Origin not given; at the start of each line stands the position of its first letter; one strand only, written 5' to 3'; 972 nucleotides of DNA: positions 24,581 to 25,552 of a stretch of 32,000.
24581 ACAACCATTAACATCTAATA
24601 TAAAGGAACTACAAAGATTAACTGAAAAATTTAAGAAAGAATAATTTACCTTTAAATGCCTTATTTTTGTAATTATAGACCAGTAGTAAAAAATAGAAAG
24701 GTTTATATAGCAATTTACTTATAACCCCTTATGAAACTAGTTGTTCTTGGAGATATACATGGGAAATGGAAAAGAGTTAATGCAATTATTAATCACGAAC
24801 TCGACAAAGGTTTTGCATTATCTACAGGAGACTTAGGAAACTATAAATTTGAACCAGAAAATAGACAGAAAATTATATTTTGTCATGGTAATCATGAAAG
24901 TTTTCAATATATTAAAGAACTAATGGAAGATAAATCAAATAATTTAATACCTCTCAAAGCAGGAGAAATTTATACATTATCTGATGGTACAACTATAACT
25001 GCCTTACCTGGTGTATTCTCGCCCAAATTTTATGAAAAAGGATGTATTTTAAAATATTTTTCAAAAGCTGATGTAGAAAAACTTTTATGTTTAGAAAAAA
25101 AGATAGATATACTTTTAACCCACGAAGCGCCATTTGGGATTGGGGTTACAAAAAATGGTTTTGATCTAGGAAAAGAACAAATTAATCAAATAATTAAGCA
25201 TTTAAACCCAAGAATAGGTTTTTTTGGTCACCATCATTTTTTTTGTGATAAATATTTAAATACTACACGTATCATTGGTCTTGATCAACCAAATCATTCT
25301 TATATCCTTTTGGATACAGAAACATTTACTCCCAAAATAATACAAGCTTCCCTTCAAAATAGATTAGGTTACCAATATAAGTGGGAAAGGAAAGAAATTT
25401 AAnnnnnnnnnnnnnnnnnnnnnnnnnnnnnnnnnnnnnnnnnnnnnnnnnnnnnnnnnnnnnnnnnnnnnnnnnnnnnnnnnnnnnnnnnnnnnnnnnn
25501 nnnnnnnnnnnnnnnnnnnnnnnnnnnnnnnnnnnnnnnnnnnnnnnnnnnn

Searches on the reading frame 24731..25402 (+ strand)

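Call 56: search_protein_families(library=pfam, proteins=[window:24731-25402:+], max_evalue=0.01)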
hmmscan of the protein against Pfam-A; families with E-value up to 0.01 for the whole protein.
window:24731-25402:+ (223 aa): 3 families
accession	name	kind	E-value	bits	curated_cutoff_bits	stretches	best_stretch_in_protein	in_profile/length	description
PF00149.33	Metallophos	-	5.1e-12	47.1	21.5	1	1-169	1-189/191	Calcineurin-like phosphoesterase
PF12850.12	Metallophos_2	-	5.1e-05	23.8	27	1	1-177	1-125/154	Calcineurin-like phosphoesterase superfamily domain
PF14582.11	Metallophos_3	-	0.00045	20.1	28.2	1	122-169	172-220/259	Metallophosphoesterase, calcineurin superfamily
